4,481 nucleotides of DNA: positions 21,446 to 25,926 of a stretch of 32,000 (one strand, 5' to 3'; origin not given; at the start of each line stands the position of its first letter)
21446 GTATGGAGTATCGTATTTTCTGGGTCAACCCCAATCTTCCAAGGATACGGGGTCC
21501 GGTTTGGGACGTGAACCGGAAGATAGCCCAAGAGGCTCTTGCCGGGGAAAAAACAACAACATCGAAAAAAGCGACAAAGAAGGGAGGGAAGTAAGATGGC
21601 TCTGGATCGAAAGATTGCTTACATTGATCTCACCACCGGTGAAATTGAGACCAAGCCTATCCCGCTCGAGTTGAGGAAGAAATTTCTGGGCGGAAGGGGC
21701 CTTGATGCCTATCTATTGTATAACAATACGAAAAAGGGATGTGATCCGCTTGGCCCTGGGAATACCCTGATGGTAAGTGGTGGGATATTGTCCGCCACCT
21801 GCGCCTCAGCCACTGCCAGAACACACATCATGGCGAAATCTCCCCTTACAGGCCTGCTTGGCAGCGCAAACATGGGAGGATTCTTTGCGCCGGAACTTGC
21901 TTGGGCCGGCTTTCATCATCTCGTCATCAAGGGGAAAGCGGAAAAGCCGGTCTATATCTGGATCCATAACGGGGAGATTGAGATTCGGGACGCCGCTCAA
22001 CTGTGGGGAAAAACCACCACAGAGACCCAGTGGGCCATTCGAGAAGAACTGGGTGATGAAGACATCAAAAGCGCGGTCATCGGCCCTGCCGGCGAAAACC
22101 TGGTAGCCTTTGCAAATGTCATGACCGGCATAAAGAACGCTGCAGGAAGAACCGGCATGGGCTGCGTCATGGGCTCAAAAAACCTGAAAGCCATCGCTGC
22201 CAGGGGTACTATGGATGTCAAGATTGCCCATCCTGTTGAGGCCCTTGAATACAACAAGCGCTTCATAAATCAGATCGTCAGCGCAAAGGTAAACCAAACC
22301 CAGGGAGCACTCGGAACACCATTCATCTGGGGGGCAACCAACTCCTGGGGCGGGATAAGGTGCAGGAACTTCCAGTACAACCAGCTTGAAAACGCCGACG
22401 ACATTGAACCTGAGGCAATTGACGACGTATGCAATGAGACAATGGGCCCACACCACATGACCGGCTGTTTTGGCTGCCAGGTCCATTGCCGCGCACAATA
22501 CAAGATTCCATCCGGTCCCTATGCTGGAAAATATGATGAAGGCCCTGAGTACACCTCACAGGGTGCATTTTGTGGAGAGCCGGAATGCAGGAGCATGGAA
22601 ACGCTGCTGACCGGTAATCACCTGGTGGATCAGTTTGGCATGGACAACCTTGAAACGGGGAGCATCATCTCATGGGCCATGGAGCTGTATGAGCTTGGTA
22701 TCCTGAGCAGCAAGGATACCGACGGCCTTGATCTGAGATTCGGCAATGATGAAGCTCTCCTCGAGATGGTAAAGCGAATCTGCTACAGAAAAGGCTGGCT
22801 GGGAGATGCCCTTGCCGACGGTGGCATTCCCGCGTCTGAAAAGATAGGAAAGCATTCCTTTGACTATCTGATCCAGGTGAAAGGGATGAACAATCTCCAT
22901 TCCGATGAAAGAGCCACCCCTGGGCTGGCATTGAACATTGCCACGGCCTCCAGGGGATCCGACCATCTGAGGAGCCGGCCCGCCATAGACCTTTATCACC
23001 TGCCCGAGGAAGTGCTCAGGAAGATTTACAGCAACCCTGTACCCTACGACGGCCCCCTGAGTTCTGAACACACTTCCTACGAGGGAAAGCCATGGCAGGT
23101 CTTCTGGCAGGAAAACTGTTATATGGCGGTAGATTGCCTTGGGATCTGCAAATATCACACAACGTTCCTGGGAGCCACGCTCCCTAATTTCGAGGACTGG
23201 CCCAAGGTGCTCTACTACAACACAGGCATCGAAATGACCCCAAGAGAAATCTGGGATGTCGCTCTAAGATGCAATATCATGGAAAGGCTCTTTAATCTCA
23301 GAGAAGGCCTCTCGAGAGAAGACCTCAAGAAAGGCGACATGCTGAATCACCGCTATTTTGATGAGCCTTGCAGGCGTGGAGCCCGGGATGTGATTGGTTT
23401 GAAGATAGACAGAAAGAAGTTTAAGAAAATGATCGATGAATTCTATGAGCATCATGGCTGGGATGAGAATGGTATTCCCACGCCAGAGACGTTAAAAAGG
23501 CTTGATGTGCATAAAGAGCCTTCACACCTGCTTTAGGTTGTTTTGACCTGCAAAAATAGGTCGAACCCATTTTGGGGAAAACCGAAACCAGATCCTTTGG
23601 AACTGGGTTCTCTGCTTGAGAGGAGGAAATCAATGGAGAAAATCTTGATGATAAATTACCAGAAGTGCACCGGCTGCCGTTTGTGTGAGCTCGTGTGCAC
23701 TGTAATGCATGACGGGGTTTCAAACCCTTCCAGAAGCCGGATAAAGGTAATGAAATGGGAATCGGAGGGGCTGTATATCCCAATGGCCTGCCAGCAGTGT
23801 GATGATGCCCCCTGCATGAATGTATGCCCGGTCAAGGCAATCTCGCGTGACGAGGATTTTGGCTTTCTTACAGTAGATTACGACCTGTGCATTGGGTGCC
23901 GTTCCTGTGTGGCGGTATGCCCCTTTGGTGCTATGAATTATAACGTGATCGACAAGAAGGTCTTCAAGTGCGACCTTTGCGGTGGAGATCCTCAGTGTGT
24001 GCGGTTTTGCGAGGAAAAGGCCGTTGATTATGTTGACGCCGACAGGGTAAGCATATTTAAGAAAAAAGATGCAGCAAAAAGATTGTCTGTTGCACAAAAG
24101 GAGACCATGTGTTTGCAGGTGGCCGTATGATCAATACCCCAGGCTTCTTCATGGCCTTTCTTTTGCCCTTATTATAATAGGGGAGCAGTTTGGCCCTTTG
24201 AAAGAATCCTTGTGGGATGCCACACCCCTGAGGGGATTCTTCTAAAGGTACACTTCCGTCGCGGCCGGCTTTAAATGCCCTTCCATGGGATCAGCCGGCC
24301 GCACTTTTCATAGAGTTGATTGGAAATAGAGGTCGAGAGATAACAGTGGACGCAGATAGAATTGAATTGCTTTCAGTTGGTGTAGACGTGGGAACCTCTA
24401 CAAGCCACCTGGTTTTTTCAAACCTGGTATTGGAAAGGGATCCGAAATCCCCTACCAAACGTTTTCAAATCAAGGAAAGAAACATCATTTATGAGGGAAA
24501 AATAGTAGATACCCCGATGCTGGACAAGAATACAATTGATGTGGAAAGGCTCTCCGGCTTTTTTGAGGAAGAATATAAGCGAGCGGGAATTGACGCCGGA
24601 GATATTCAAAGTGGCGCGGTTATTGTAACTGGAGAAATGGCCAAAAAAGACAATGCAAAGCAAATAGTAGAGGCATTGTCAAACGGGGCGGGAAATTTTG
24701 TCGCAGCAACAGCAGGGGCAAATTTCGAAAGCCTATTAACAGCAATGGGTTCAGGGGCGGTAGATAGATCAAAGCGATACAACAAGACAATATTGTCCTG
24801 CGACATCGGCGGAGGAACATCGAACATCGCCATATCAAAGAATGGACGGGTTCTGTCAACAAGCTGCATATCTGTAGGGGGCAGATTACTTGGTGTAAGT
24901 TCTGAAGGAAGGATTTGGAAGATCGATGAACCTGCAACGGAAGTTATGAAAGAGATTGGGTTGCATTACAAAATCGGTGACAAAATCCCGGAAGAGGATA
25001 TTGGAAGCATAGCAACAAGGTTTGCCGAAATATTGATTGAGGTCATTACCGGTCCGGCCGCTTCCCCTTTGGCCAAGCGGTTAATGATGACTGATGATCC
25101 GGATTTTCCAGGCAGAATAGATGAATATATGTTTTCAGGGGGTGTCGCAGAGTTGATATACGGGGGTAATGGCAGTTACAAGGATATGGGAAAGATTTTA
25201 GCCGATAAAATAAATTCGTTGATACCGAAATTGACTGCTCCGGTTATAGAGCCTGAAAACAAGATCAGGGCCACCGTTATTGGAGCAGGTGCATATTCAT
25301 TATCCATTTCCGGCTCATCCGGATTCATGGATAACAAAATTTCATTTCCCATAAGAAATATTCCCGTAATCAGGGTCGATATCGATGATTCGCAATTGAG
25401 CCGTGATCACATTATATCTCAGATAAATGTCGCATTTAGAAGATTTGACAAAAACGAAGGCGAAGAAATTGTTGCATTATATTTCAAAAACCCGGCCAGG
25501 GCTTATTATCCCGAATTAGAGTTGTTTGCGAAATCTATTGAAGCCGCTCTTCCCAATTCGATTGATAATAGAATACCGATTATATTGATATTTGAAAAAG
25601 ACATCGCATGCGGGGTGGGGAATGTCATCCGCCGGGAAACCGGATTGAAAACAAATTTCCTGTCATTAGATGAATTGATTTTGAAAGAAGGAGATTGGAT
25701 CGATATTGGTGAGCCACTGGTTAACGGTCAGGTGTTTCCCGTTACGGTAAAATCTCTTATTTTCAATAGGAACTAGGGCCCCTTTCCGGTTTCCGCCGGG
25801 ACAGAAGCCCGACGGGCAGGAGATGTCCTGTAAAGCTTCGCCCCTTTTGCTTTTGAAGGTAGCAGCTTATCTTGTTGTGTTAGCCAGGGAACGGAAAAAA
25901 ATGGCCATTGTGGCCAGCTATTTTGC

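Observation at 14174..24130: MetFV plus two HdrA-like flavoproteins, an HdrC-like protein, an AOR-family enzyme and a polyferredoxin, with no HdrB or MvhD: candidate new bifurcating or BamB-like module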

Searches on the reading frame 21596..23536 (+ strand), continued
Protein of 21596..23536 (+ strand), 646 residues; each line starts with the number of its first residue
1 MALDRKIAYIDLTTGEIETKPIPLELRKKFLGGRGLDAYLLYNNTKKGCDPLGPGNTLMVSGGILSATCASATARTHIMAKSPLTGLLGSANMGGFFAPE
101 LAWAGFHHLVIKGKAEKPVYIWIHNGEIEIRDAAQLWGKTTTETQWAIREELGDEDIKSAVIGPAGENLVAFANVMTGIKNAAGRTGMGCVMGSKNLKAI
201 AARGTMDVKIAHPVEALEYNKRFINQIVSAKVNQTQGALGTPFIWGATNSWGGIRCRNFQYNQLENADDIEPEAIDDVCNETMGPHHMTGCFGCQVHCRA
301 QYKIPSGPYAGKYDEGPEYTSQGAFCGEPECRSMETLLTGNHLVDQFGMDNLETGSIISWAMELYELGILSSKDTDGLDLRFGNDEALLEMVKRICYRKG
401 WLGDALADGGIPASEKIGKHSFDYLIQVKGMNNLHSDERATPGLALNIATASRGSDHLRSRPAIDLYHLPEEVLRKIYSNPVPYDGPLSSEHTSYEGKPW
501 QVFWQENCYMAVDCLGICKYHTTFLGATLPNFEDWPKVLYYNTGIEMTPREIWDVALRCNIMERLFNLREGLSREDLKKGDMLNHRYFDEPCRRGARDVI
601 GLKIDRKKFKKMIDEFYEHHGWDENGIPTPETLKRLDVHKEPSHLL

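Call 52: search_protein_families(library=pfam, proteins=[L034:2220-3245:+, L078:1445-4564:+, L059:3841-4635:+, L078:5367-5828:+, L078:5838-7769:+, L078:7762-8421:+, L068:3907-5955:-, L014:4675-7365:+, L027:7210-8763:-, L058:7588-8859:-], max_evalue=0.00001)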
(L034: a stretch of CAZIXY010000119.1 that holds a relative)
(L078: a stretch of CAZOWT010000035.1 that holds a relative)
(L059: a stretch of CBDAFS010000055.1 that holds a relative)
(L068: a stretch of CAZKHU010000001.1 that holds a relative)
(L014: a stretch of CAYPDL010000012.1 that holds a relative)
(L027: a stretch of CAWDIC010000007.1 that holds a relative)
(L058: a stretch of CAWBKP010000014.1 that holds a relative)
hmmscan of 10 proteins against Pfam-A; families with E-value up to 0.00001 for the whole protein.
L034:2220-3245:+ (341 aa): 4 families
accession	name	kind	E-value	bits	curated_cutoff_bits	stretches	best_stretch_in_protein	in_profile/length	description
PF12838.12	Fer4_7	-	5.8e-09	36.7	27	1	203-251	1-52/52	4Fe-4S dicluster domain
PF13187.11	Fer4_9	-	2.8e-06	27.7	27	1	203-251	1-51/52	4Fe-4S dicluster domain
PF14697.11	Fer4_21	-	8.3e-06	26.3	35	1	199-250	3-55/59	4Fe-4S dicluster domain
PF00037.32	Fer4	-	9.8e-06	25.6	21.1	0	200-220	4-24/24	4Fe-4S binding domain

L078:1445-4564:+ (1039 aa): 17 families
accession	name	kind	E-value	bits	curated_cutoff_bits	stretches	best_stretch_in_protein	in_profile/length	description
PF07992.20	Pyr_redox_2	-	2.8e-21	76.6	26.1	1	610-723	4-119/291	Pyridine nucleotide-disulphide oxidoreductase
PF12831.13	FAD_oxidored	-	2.5e-18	67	27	2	21-59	1-39/416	FAD dependent oxidoreductase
PF13450.12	NAD_binding_8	-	4e-17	62.7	21.9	1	611-653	1-41/68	NAD(P)-binding Rossmann-like domain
PF00890.30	FAD_binding_2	-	7e-13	49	20.4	1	609-643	2-36/414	FAD binding domain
PF00037.32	Fer4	-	1e-12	47.8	21.1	0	954-975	3-24/24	4Fe-4S binding domain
PF01266.30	DAO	-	1.2e-11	45.1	27.9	0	21-56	1-37/353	FAD dependent oxidoreductase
PF13738.12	Pyr_redox_3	-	2.2e-10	40.7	30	0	7-109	151-248/305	Pyridine nucleotide-disulphide oxidoreductase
PF12838.12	Fer4_7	-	3e-09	37.7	27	1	959-1006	2-52/52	4Fe-4S dicluster domain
PF00070.33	Pyr_redox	-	7e-09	36.5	22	0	22-57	2-36/82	Pyridine nucleotide-disulphide oxidoreductase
PF01134.28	GIDA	-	1.1e-08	35.1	22.1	0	21-53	1-29/391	Glucose inhibited division protein A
PF03486.20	HI0933_like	-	1.6e-08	34.7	50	0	21-59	2-40/244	HI0933-like protein Rossmann domain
PF01946.23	Thi4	-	1.9e-08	34.3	26.2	0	13-59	11-58/235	Thi4 family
PF14697.11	Fer4_21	-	1.2e-07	32.2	35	1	953-1007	2-57/59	4Fe-4S dicluster domain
PF01494.25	FAD_binding_3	-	7.5e-07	29.1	22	0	609-638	4-33/349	FAD binding domain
PF13484.11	Fer4_16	-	1.2e-06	29.6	30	0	121-184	1-64/66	4Fe-4S double cluster binding domain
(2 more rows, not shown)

L059:3841-4635:+ (264 aa): 2 families
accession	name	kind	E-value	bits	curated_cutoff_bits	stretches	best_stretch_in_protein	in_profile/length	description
PF02662.21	FlpD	-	1.6e-51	173.9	22.3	1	20-143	1-123/123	Methyl-viologen-reducing hydrogenase, delta subunit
PF01022.26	HTH_5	-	2.3e-07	31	22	1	213-254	6-47/47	Bacterial regulatory protein, arsR family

L078:5367-5828:+ (153 aa): 1 family
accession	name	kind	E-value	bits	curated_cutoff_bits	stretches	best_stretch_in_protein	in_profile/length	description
PF01257.25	2Fe-2S_thioredx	-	2.2e-48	164.3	24.8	1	9-152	1-144/145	Thioredoxin-like [2Fe-2S] ferredoxin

L078:5838-7769:+ (643 aa): 8 families
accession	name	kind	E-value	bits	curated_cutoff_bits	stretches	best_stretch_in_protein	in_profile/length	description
PF01512.22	Complex1_51K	-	3.1e-42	144.5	31.2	1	179-350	1-149/150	Nuo51 FMN-binding domain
PF10589.14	NADH_4Fe-4S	-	6.1e-33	113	23.5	1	461-545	1-85/85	NADH-ubiquinone oxidoreductase-F iron-sulfur binding region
PF01257.25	2Fe-2S_thioredx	-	9e-08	32.5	24.8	1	18-99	58-141/145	Thioredoxin-like [2Fe-2S] ferredoxin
PF10531.15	SLBB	-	1.1e-07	32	27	1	374-422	2-53/55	SLBB domain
PF00037.32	Fer4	-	1.6e-07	31.3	21.1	0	593-611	2-20/24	4Fe-4S binding domain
PF13237.11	Fer4_10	-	3.2e-07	30.6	25.5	1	563-610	3-53/53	4Fe-4S dicluster domain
PF14697.11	Fer4_21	-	1.6e-06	28.5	35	1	563-611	2-53/59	4Fe-4S dicluster domain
PF13187.11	Fer4_9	-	3.7e-06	27.3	27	1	568-612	1-50/52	4Fe-4S dicluster domain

L078:7762-8421:+ (219 aa): 5 families
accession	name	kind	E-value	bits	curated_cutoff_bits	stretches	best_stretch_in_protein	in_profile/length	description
PF13510.11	Fer2_4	-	7.4e-19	68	22.8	1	3-80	3-81/82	2Fe-2S iron-sulfur cluster binding domain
PF00111.32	Fer2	-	2.4e-10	40.6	21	1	9-57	4-50/77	2Fe-2S iron-sulfur cluster binding domain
PF12838.12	Fer4_7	-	4.9e-08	33.8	27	1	125-178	2-50/52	4Fe-4S dicluster domain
PF13237.11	Fer4_10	-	7.6e-07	29.4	25.5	0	161-186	4-22/53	4Fe-4S dicluster domain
PF22117.2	Fer4_Nqo3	-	1.4e-06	28.8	27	1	121-178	7-63/67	NADH-quinone oxidoreductase subunit 3, ferredoxin-like domain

L068:3907-5955:- (682 aa): 3 families
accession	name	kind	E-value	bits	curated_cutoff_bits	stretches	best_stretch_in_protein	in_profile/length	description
PF00384.28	Molybdopterin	-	1.1e-45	156.7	24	1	61-472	1-353/353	Molybdopterin oxidoreductase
PF01568.27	Molydop_binding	-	1.5e-23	83.3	26.8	1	570-674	2-108/110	Molydopterin dinucleotide binding domain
PF04879.21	Molybdop_Fe4S4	-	2e-12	47.3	22.7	1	7-58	4-55/55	Molybdopterin oxidoreductase Fe4S4 domain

L014:4675-7365:+ (896 aa): 14 families
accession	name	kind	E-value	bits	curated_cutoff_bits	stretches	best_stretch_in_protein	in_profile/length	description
PF07992.20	Pyr_redox_2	-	8.4e-43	147.3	26.1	1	247-544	2-291/291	Pyridine nucleotide-disulphide oxidoreductase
PF14691.11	Fer4_20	-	5.9e-24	84.5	25.8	1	153-231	29-110/113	Dihydroprymidine dehydrogenase domain II, 4Fe-4S cluster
PF13450.12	NAD_binding_8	-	4.1e-19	69.1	21.9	2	250-284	1-35/68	NAD(P)-binding Rossmann-like domain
PF00070.33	Pyr_redox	-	1.7e-17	64.1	22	0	378-451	1-78/82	Pyridine nucleotide-disulphide oxidoreductase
PF12831.13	FAD_oxidored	-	1e-15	58.4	27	2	7-43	3-39/416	FAD dependent oxidoreductase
PF00890.30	FAD_binding_2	-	1.3e-12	48.1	20.4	1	248-283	2-37/414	FAD binding domain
PF01266.30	DAO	-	1.6e-12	48.1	27.9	1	247-277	1-31/353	FAD dependent oxidoreductase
PF01946.23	Thi4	-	1.4e-11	44.6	26.2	1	235-285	7-59/235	Thi4 family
PF01134.28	GIDA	-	1.1e-10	41.6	22.1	0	7-35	3-31/391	Glucose inhibited division protein A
PF01262.27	AlaDh_PNT_C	-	1.5e-10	41.3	23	0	6-56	31-78/214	Alanine dehydrogenase/PNT, C-terminal domain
PF03486.20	HI0933_like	-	5.1e-10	39.7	50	0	6-42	3-39/244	HI0933-like protein Rossmann domain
PF13738.12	Pyr_redox_3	-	1.8e-09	37.7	30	0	250-277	2-30/305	Pyridine nucleotide-disulphide oxidoreductase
PF01593.30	Amino_oxidase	-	2.2e-09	37.6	19.8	0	256-282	2-28/443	Flavin containing amine oxidoreductase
PF01494.25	FAD_binding_3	-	4.8e-08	33.1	22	0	247-278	3-34/349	FAD binding domain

L027:7210-8763:- (517 aa): 2 families
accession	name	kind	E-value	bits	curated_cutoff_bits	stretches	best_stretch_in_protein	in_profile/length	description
PF02730.20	AFOR_N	-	1.8e-58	198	29.8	1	6-205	2-199/199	Aldehyde ferredoxin oxidoreductase, N-terminal domain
PF01314.23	AFOR_C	-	1.7e-19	70.7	27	1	249-333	117-200/385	Aldehyde ferredoxin oxidoreductase, domains 2 & 3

L058:7588-8859:- (423 aa): 5 families
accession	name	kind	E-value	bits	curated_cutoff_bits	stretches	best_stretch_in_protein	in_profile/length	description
PF07992.20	Pyr_redox_2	-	5.1e-59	200.5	26.1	1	1-294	1-290/291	Pyridine nucleotide-disulphide oxidoreductase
PF00070.33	Pyr_redox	-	1.2e-21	77.4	22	1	142-218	2-79/82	Pyridine nucleotide-disulphide oxidoreductase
PF01266.30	DAO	-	1.2e-10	41.9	27.9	0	183-239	151-208/353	FAD dependent oxidoreductase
PF03486.20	HI0933_like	-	2.2e-10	40.9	50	0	186-293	114-206/244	HI0933-like protein Rossmann domain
PF13738.12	Pyr_redox_3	-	6.6e-10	39.2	30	0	183-234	83-134/305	Pyridine nucleotide-disulphide oxidoreductase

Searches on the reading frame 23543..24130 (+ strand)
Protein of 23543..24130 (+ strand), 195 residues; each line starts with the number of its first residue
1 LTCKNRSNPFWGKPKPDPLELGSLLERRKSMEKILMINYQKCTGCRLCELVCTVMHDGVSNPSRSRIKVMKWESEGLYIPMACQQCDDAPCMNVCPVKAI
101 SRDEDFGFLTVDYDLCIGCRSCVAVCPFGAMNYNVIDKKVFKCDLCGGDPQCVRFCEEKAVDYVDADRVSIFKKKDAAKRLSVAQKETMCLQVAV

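Call 5: search_protein_families(library=pfam, proteins=[window:23543-24130:+], max_evalue=0.01)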
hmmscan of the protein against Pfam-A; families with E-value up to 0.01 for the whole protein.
window:23543-24130:+ (195 aa): 14 families
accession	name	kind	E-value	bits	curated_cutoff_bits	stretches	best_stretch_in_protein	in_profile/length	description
PF12838.12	Fer4_7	-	4.9e-15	56.2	27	2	83-130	2-52/52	4Fe-4S dicluster domain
PF12837.12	Fer4_6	-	3.8e-14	52.3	25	2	110-130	3-23/24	4Fe-4S binding domain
PF13247.11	Fer4_11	-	1.4e-13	51.3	26.2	1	77-162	4-96/100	4Fe-4S dicluster domain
PF13187.11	Fer4_9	-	3.6e-12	46.6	27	3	82-131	1-52/52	4Fe-4S dicluster domain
PF00037.32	Fer4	-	1.4e-11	44.1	21.1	2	110-131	2-23/24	4Fe-4S binding domain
PF13237.11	Fer4_10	-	4.1e-11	43.1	25.5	1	111-156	4-52/53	4Fe-4S dicluster domain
PF14697.11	Fer4_21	-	2.2e-10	41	35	2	82-130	7-56/59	4Fe-4S dicluster domain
PF12797.12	Fer4_2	-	4e-10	39.4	24.5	2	110-128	4-22/22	4Fe-4S binding domain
PF25160.1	LdpA_Fe-S-bd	-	1.6e-08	34.6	27.6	1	88-132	6-44/49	LdpA Fe-S cluster-binding domain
PF13484.11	Fer4_16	-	3.5e-07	31.3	30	1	116-137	2-25/66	4Fe-4S double cluster binding domain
PF12800.12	Fer4_4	-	4.3e-06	27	24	1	114-129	2-17/17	4Fe-4S binding domain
PF13183.11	Fer4_8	-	5.4e-06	27.3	27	1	40-98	3-67/68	4Fe-4S dicluster domain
PF12798.12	Fer4_3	-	6.8e-05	23.8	27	1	116-130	1-15/15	4Fe-4S binding domain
PF13534.11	Fer4_17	-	0.0028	18.6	22.2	0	116-131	2-17/61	4Fe-4S dicluster domain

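Call 7: search_protein_families(library=ncbifam, proteins=[window:23633-24130:+], max_evalue=0.001)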
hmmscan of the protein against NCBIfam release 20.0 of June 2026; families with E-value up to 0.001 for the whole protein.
window:23633-24130:+ (165 aa): 53 families (the best 25 are shown)
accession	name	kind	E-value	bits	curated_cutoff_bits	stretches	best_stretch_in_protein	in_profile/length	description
NF045766.1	PhenlGlyoxDHPadI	equivalog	5.8e-27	94.5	700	1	5-146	7-146/443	NADH-dependent phenylglyoxylate dehydrogenase subunit beta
NF007382.0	PRK09898.1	equivalog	2e-25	89.5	213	1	4-138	60-205/208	ferredoxin-like protein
NF009408.0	PRK12769.1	equivalog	7.2e-25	87.2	1003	1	1-160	1-168/659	formate-dependent uric acid utilization protein AegA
NF007658.0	PRK10330.1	equivalog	3.5e-24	85.3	260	1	1-103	1-106/181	electron transport protein HydN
TIGR02951.1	DMSO_dmsB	equivalog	1.8e-22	80.1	214.1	1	6-138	5-155/161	DMSO/selenate family reductase complex B subunit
NF009451.0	PRK12809.1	equivalog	1e-20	73.6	1154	1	1-147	1-150/639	formate-dependent uric acid utilization protein YgfT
NF038355.1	FDH3_beta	equivalog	4.5e-18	65.9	240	1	6-133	6-137/180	formate dehydrogenase FDH3 subunit beta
TIGR03149.1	cyt_nit_nrfC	equivalog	5e-17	62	377.6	1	9-137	45-185/225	cytochrome c nitrite reductase Fe-S protein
NF008134.0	PRK10882.1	equivalog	5.7e-17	61.8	263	1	46-153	106-221/329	hydrogenase 2 operon protein HybA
NF041715.1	arsenate_red_ArrB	equivalog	1.2e-16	61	450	1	5-105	5-108/233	arsenate respiratory reductase iron-sulfur subunit ArrB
NF045797.1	DsrO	equivalog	3.1e-16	59.5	200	1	46-109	96-158/235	sulfate reduction electron transfer complex DsrMKJOP subunit DsrO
NF011569.0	PRK14993.1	equivalog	4.1e-16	59.2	416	1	5-117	46-163/244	tetrathionate reductase subunit TtrB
NF041782.1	mnquin_red_QrcC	equivalog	1.5e-15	57.5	400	1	5-109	3-124/239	menaquinone reductase iron-sulfur cluster-binding subunit QrcC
NF045715.1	sulf_resp_HmcB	equivalog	1.1e-12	47.7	420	1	43-138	97-200/307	sulfate respiration complex iron-sulfur protein HmcB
TIGR03478.1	DMSO_red_II_bet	subfamily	2.2e-12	46.6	480.7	1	47-144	125-230/321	DMSO reductase family type II enzyme, iron-sulfur subunit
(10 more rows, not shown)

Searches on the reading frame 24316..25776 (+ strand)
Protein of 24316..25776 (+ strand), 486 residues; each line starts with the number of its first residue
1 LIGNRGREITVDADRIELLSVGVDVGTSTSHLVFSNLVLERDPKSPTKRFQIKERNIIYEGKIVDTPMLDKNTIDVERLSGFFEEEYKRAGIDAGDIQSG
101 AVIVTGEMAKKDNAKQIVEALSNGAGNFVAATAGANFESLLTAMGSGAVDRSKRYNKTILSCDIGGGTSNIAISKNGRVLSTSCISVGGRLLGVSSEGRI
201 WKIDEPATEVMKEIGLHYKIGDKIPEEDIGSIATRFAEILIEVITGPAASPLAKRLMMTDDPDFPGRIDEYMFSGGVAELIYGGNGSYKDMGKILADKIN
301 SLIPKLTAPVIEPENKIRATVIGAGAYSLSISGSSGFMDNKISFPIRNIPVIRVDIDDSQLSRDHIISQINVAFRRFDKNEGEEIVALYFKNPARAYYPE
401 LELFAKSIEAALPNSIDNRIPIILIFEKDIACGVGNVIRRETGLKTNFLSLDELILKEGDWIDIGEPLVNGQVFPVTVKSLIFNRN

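Call 5: search_protein_families(library=pfam, proteins=[window:24316-25776:+], max_evalue=0.01)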
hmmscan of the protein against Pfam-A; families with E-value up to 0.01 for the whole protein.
window:24316-25776:+ (486 aa): 2 families
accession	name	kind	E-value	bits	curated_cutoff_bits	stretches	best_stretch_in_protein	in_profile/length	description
PF06277.17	EutA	-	1.3e-135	453.4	27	1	17-484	2-475/475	Ethanolamine utilisation protein EutA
PF14450.12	FtsA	-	0.0077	17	31.8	0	162-190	3-31/127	Cell division protein FtsA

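Call 63: search_protein_families(library=ncbifam, proteins=[window:24346-25776:+], max_evalue=0.00001)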
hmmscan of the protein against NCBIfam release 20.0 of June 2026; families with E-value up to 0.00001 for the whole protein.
window:24346-25776:+ (476 aa): 4 families
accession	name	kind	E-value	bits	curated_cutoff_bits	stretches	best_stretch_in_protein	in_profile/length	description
NF007992.0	PRK10719.1-3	equivalog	5.5e-118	394.8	598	1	7-474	4-477/478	ethanolamine ammonia-lyase reactivating factor EutA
NF007993.0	PRK10719.1-4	equivalog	6.2e-83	279.3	769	1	7-473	5-465/467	ethanolamine ammonia-lyase reactivating factor EutA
NF007994.0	PRK10719.1-5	equivalog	1.9e-77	261.2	952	1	8-474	5-473/473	ethanolamine ammonia-lyase reactivating factor EutA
NF007991.0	PRK10719.1-1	equivalog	2.3e-67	227.7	799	1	7-473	5-465/467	ethanolamine ammonia-lyase reactivating factor EutA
